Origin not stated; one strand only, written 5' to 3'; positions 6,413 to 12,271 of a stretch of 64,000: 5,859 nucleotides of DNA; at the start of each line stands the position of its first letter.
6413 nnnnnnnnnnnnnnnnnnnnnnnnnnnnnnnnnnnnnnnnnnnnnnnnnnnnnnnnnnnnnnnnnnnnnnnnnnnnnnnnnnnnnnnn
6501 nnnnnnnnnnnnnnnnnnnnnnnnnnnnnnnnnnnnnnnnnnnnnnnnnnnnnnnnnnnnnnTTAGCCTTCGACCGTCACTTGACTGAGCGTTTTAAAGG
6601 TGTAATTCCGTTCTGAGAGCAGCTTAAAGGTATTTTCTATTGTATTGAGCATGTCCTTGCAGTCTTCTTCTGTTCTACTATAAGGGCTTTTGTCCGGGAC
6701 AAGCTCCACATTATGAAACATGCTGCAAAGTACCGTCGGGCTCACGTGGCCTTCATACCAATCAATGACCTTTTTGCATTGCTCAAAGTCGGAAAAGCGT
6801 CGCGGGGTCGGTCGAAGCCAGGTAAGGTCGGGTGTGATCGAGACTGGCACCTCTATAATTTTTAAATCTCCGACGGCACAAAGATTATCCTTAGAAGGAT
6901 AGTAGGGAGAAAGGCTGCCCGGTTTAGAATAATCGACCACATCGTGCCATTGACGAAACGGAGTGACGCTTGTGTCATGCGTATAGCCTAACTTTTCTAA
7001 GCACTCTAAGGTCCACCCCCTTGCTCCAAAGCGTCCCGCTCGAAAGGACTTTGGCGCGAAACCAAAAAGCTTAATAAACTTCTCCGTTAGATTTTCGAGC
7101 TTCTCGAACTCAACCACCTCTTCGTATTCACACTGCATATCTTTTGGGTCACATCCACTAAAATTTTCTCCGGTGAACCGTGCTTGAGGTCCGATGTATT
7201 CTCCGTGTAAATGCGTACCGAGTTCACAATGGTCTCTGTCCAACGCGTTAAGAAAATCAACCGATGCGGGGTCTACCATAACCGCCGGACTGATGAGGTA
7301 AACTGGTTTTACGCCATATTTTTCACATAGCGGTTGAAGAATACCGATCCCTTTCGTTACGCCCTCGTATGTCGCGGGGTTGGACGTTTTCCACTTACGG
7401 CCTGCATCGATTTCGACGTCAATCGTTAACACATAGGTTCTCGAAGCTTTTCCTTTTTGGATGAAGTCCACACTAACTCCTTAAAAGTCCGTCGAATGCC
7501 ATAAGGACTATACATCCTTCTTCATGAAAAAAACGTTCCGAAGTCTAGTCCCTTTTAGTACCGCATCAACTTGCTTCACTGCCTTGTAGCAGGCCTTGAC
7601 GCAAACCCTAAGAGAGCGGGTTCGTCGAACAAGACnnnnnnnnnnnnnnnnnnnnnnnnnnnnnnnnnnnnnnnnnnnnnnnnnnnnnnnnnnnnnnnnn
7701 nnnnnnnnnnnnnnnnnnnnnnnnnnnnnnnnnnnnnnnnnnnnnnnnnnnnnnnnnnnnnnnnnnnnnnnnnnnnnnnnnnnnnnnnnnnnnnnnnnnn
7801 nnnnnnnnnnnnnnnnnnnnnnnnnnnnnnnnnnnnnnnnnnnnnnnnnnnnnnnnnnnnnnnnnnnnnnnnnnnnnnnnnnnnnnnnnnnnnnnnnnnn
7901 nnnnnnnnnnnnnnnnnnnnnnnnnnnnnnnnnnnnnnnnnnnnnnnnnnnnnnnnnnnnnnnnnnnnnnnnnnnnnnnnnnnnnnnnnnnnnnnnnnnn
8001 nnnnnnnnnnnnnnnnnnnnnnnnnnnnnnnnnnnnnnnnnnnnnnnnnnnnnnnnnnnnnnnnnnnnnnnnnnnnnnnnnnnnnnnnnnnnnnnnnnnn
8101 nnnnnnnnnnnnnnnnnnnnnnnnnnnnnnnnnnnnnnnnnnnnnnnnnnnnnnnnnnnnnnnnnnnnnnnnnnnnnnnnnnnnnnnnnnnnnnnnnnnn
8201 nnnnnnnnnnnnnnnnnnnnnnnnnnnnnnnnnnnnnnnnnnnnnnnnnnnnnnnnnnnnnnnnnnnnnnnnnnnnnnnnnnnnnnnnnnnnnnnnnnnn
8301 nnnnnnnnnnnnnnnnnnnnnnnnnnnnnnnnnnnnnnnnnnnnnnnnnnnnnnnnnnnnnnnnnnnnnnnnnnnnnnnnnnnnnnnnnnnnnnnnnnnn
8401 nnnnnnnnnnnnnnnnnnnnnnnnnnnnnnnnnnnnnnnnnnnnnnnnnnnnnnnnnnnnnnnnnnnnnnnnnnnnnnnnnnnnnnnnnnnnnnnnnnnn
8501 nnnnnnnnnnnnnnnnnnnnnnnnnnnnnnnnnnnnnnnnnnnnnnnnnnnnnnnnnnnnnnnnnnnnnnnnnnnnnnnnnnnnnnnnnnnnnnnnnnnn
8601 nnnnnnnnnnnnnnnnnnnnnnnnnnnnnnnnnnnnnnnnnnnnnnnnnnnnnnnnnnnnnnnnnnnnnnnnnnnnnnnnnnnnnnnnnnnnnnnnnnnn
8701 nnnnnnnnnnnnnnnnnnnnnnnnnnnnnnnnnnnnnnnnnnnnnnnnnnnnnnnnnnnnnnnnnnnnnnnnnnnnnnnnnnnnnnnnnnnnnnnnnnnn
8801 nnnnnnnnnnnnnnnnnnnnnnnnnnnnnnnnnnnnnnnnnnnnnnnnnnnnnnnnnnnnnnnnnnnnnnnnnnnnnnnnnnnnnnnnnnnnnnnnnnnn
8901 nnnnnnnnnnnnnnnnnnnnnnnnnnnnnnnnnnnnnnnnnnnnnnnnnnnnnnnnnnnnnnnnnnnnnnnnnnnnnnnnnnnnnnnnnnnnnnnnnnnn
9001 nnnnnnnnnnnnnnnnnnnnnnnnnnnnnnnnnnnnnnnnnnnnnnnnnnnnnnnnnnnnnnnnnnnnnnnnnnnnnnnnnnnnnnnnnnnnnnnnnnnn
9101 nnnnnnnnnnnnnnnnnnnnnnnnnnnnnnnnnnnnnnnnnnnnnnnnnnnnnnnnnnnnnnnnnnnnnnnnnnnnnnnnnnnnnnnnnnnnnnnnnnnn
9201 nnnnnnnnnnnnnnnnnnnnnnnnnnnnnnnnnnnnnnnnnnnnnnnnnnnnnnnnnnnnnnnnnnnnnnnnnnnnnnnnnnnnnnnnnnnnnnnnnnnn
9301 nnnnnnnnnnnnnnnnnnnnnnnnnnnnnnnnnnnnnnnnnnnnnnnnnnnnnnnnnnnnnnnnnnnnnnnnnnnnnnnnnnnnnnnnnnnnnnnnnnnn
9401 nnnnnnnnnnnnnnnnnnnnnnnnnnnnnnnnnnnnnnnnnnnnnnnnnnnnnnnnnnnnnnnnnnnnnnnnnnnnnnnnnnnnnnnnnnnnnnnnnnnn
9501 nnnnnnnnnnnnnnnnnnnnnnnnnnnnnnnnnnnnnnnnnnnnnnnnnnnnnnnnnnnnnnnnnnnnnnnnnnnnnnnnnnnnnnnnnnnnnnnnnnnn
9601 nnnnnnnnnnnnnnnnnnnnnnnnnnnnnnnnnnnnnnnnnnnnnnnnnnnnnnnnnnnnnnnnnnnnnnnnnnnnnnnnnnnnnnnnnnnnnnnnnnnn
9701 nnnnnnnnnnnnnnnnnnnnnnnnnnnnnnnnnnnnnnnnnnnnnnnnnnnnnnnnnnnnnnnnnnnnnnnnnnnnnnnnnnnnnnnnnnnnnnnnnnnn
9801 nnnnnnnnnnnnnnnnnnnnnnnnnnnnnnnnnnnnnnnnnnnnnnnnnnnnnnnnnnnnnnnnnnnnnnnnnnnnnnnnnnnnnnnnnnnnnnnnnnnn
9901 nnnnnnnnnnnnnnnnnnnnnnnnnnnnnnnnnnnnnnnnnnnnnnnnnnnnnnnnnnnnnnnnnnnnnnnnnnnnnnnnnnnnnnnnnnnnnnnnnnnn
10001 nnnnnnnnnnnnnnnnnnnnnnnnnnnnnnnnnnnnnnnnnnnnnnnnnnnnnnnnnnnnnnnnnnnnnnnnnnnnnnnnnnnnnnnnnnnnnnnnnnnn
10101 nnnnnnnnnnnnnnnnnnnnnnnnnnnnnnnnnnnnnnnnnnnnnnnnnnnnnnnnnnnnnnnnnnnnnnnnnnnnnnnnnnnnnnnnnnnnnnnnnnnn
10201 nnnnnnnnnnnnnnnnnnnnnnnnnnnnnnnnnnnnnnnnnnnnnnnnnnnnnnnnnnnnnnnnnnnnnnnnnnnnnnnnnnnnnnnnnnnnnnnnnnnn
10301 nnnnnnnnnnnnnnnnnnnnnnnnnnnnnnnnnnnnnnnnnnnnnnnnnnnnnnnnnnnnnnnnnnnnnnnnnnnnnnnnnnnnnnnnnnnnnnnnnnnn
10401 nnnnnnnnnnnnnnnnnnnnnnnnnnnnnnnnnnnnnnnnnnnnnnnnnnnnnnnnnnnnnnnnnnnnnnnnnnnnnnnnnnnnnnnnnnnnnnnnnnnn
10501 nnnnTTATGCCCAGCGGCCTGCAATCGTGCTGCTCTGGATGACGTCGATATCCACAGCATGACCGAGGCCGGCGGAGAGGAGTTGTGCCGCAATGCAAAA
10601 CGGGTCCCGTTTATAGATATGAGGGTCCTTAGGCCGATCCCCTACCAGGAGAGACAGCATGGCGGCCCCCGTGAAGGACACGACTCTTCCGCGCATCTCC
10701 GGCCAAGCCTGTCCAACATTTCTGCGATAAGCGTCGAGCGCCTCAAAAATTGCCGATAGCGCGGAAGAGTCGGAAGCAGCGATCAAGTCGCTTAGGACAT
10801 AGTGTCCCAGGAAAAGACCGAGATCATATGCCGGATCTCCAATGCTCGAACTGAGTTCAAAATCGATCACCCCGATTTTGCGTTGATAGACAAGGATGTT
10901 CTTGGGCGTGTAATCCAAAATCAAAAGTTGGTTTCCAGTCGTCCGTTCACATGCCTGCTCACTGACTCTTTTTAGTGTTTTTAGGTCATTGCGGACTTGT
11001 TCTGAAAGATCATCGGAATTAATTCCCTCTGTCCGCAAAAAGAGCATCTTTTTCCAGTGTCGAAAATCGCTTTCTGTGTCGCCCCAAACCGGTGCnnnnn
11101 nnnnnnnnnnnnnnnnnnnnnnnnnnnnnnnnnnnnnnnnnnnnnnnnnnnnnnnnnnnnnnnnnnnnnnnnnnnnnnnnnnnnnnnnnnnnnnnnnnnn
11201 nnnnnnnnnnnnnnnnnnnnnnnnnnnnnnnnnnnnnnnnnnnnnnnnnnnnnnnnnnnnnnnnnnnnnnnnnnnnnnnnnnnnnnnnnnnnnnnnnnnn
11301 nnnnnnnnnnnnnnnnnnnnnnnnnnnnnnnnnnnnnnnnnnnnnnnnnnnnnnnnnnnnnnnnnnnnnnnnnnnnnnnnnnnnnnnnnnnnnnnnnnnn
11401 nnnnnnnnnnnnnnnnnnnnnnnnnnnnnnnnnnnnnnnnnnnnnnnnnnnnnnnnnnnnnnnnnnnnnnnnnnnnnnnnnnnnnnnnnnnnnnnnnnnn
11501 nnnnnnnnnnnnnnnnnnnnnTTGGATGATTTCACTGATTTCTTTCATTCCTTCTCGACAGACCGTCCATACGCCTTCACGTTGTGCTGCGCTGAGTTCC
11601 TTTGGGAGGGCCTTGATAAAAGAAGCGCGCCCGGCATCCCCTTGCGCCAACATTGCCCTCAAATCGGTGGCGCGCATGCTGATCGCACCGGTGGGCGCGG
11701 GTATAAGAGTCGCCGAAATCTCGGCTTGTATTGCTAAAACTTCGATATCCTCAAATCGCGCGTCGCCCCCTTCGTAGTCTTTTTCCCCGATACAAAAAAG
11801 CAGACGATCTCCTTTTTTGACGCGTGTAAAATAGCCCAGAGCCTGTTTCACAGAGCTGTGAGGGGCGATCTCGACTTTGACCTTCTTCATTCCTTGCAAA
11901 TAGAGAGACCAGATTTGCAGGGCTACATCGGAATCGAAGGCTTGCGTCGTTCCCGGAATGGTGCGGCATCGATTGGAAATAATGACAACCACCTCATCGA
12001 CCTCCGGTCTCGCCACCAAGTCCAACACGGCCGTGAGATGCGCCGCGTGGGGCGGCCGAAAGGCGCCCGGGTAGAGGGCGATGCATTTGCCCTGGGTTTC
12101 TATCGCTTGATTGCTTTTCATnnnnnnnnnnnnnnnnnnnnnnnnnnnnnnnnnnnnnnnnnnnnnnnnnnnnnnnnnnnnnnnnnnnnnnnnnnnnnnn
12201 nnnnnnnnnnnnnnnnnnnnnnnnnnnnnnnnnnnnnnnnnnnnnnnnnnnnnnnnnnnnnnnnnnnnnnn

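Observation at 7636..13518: Four APH-fold kinase domains in a row, one fused to an HxGH nucleotidyltransferase, in the middle of a glycan operon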

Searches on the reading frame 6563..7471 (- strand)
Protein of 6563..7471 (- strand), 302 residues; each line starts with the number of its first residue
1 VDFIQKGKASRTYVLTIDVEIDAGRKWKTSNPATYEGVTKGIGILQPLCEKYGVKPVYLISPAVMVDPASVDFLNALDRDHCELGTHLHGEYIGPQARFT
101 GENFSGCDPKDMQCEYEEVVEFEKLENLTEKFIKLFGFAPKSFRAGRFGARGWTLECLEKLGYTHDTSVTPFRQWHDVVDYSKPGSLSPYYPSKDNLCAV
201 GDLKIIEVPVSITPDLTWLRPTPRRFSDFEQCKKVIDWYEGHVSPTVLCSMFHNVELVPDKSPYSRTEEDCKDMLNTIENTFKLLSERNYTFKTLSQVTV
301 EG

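Call 7: search_protein_families(library=pfam, proteins=[window:6563-7471:-], max_evalue=0.001)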
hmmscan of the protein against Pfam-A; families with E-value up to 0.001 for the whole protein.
window:6563-7471:- (302 aa): 0 families

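Call 45: search_protein_families(library=ncbifam, proteins=[window:6563-7471:-], max_evalue=0.001)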
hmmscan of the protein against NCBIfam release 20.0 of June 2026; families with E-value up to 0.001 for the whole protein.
window:6563-7471:- (302 aa): 0 families

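Call 75: search_protein_families(library=pfam, proteins=[window:6563-7471:-], max_evalue=1)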
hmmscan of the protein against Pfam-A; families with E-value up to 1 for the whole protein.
window:6563-7471:- (302 aa): 0 families

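Call 76: search_solved_structures(query=window:6563-7471:-, max_evalue=1)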
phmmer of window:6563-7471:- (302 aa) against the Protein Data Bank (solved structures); distinct sequences matched with E-value up to 1: 0.

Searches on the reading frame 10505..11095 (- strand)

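Call 75: search_protein_families(library=pfam, proteins=[window:10505-11095:-], max_evalue=1)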
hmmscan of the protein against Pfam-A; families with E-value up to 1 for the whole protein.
window:10505-11095:- (196 aa): 2 families
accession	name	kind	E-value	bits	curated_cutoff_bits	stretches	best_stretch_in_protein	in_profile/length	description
PF01636.29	APH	-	1.5e-06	28.6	23.2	1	61-134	174-236/239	Phosphotransferase enzyme family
PF01633.27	Choline_kinase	-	0.12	12.1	29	1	61-99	168-207/300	Choline/ethanolamine kinase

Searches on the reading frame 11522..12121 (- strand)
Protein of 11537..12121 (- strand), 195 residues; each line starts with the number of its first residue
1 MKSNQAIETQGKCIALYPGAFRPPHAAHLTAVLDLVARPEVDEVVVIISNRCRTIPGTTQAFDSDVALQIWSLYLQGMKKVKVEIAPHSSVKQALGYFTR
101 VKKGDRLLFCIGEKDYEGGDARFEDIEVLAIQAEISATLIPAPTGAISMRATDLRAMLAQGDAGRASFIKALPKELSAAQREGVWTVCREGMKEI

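Call 44: search_solved_structures(query=A4, max_evalue=10, show_alignments=2)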
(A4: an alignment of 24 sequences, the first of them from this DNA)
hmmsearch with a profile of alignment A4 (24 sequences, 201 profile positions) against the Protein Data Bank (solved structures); distinct sequences matched with E-value up to 10: 21.
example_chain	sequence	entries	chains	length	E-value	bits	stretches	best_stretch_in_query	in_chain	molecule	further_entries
2h29_A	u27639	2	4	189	0.0025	20.7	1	13-41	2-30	Probable nicotinate-nucleotide adenylyltransferase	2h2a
3h05_A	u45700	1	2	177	0.0034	20.3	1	116-164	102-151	uncharacterized protein VPA0413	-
1yul_A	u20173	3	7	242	0.0082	19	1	10-48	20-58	Probable nicotinate-nucleotide adenylyltransferase | 'Probable nicotinate-nucleotide adenylyltransferase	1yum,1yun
5db4_A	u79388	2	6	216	0.016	18.1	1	9-48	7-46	Nicotinate-nucleotide adenylyltransferase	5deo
1kam_A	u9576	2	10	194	0.016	18.1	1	12-46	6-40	NICOTINATE-NUCLEOTIDE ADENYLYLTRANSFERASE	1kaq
4ymi_A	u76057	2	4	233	0.017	18.1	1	9-48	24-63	Probable nicotinate-nucleotide adenylyltransferase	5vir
4rpi_A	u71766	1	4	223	0.022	17.6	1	10-50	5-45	nicotinate-nucleotide adenylyltransferase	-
4s1o_A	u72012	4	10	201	0.035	17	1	11-50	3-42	Probable nicotinate-nucleotide adenylyltransferase | Nicotinate-nucleotide adenylyltransferase | nicotinate mononucleotide adenylyltransferase NadD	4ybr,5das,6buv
4x0e_A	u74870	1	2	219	0.037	16.9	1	11-49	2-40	Probable nicotinate-nucleotide adenylyltransferase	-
6kh2_A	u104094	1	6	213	0.076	15.9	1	16-50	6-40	Probable nicotinate-nucleotide adenylyltransferase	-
6kg3_A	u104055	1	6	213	0.1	15.5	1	16-50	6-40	Probable nicotinate-nucleotide adenylyltransferase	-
1k4k_A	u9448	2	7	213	0.13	15.1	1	16-50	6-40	Nicotinic acid mononucleotide adenylyltransferase | NaMN adenylyltransferase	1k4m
9xwq_A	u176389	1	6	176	0.14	15.1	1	13-50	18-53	Phosphopantetheine adenylyltransferase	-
9xwd_A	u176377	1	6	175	0.14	15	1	13-50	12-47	Phosphopantetheine adenylyltransferase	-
3nd5_A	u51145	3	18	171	0.15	14.9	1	13-47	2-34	Phosphopantetheine adenylyltransferase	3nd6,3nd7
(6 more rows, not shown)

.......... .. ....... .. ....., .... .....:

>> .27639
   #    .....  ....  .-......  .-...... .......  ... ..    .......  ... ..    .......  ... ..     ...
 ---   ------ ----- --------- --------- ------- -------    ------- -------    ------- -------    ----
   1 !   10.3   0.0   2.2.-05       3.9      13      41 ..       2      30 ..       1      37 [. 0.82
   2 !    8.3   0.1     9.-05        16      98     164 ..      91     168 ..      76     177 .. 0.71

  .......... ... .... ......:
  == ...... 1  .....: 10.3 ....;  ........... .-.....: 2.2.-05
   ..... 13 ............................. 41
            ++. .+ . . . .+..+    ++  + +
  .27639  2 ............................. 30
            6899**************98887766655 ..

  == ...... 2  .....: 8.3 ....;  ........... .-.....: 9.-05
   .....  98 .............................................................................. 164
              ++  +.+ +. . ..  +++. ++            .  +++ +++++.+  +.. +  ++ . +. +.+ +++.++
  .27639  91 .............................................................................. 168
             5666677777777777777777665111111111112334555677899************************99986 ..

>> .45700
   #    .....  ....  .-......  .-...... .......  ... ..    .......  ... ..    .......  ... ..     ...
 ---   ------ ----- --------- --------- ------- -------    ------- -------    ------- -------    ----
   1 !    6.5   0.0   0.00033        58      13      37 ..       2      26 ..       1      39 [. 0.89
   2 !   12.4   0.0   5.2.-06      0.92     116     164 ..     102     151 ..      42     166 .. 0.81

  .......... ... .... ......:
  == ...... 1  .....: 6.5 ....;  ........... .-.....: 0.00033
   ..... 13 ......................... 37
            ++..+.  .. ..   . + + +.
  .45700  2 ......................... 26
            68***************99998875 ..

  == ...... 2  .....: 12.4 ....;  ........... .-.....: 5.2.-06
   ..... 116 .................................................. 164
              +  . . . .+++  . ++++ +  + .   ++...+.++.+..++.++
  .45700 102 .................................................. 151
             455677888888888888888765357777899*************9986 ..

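Call 75: search_protein_families(library=pfam, proteins=[window:11537-12121:-], max_evalue=1)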
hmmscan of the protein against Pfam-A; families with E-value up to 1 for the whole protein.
window:11537-12121:- (195 aa): 2 families
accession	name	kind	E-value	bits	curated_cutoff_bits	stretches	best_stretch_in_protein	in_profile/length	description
PF01467.32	CTP_transf_like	-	0.21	12.2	21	1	16-49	1-33/133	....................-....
PF20244.3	DUF6599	-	0.23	11.5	27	1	78-120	49-91/186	Family of unknown function (DUF6599)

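Call 77: search_protein_families(library=pfam, alignment_id=A4, max_evalue=0.1)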
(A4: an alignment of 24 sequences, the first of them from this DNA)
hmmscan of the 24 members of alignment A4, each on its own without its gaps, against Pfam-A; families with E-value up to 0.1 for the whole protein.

A. member 1, seq(200 aa): 0 families

B. families by the number of members that match (of 24 scanned): 6 families
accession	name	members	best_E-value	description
PF01467.32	CTP_transf_like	7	0.0027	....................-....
PF02486.25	Rep_trans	2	0.0086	Replication initiation factor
PF03330.24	DPBB_1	2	0.029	Lytic transglycolase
PF12028.13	DUF3515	1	0.027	Protein of unknown function (DUF3515)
PF02875.26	Mur_ligase_C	1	0.033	Mur ligase, glutamate ligase domain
PF17604.7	DUF5500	1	0.078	Family of unknown function (DUF5500)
